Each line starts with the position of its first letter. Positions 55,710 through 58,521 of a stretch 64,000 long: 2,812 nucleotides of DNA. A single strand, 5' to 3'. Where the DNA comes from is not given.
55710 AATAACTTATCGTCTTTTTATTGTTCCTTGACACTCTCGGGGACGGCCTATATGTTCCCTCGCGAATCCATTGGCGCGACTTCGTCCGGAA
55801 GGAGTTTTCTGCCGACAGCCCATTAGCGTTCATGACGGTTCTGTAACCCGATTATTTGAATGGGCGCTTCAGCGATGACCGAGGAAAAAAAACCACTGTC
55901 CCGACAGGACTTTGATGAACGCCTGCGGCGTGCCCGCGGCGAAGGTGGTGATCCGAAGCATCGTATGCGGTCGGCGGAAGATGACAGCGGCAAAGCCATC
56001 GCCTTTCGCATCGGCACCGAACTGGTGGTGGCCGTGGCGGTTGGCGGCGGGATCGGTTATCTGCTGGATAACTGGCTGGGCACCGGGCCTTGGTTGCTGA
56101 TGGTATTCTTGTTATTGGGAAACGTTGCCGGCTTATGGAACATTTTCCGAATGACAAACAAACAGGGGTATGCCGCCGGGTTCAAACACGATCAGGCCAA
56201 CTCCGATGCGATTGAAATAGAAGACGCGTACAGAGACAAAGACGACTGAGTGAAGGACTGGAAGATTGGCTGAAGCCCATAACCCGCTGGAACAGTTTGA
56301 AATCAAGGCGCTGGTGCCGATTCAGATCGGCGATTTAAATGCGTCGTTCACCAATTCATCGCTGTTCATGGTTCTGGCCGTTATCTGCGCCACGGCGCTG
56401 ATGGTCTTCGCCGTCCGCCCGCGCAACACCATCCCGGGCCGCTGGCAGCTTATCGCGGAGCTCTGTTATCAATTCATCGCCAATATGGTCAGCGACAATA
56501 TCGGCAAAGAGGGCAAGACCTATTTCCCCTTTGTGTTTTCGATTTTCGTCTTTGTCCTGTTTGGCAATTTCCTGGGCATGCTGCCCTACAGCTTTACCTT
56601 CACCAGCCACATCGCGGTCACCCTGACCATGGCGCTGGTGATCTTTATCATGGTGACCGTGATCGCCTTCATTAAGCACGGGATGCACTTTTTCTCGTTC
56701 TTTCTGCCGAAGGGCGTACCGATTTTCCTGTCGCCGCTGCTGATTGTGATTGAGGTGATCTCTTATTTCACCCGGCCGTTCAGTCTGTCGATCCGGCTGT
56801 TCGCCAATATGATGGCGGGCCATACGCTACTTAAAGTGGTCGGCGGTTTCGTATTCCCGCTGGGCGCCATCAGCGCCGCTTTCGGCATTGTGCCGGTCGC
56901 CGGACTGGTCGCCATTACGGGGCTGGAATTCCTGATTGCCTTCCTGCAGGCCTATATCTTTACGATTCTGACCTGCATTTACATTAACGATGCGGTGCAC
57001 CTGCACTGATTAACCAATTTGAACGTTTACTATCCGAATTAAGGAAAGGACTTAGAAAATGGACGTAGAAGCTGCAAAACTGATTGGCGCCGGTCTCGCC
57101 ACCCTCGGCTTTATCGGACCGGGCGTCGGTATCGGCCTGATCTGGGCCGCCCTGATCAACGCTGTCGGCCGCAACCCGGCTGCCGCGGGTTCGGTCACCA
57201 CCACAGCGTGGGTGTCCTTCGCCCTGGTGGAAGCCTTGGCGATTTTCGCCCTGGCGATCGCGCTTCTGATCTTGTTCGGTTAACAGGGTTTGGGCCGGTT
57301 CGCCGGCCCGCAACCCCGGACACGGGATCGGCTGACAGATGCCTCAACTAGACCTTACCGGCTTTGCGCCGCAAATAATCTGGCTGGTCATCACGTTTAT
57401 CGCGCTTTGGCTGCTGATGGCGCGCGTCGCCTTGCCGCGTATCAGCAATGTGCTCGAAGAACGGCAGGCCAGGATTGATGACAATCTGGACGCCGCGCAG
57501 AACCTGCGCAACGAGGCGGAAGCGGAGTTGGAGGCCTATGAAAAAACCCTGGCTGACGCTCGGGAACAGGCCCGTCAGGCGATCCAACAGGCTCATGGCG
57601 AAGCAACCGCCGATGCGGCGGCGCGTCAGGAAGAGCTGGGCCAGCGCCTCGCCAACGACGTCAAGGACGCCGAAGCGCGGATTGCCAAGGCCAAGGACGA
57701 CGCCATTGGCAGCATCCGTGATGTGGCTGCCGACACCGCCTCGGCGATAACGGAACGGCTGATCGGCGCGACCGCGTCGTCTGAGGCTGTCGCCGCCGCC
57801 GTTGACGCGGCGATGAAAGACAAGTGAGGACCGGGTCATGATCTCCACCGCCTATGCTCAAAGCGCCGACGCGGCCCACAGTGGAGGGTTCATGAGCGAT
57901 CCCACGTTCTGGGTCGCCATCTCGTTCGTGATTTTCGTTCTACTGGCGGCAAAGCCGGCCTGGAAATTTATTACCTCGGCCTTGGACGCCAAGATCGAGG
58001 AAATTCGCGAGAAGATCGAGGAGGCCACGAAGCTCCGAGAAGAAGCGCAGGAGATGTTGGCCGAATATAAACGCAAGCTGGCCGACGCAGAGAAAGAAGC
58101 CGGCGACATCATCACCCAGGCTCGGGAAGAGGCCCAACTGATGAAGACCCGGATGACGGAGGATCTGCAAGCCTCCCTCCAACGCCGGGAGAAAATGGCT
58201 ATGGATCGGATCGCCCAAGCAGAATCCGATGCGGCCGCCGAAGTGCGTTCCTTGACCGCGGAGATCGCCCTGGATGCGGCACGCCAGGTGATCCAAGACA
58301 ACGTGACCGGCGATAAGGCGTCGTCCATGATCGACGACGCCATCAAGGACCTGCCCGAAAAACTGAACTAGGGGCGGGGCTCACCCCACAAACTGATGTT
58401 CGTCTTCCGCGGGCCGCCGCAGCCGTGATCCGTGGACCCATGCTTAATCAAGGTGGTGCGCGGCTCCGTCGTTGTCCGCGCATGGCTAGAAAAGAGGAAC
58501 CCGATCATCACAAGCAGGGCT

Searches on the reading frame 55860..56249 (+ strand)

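Call 12: search_protein_families(library=pfam, proteins=[window:55860-56249:+], max_evalue=0.01)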
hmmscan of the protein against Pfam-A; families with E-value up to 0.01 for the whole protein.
window:55860-56249:+ (129 aa): 1 family
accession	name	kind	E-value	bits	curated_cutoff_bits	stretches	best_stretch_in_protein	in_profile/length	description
PF09527.15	ATPase_gene1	-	2.8e-17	63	26.6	1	47-98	3-54/54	Putative F0F1-ATPase subunit Ca2+/Mg2+ transporter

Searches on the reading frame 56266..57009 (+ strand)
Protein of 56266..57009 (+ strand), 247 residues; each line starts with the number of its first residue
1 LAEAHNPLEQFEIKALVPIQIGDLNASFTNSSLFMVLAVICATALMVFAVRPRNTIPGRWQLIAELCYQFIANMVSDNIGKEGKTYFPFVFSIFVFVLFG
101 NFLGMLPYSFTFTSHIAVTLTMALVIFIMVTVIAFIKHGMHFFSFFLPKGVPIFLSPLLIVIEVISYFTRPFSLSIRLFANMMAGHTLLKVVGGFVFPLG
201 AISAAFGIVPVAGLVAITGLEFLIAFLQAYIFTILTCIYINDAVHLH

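Call 12: search_protein_families(library=pfam, proteins=[window:56266-57009:+], max_evalue=0.01)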
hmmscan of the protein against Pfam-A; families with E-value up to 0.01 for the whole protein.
window:56266-57009:+ (247 aa): 1 family
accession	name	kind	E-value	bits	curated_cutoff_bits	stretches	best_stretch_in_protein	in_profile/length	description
PF00119.25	ATP-synt_A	-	1.7e-65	221.4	33.9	1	34-241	3-217/217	ATP synthase A chain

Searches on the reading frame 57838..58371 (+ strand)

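Call 12: search_protein_families(library=pfam, proteins=[window:57838-58371:+], max_evalue=0.01)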
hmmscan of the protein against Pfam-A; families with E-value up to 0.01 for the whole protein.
window:57838-58371:+ (177 aa): 2 families
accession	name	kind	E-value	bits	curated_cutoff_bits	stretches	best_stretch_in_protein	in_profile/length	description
PF00430.23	ATP-synt_B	-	4.6e-24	85.4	28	1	24-153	3-132/132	ATP synthase B/B' CF(0)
PF05405.19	Mt_ATP-synt_B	-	3.3e-10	40.3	21.7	1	25-143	18-136/163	Mitochondrial ATP synthase B chain precursor (ATP-synt_B)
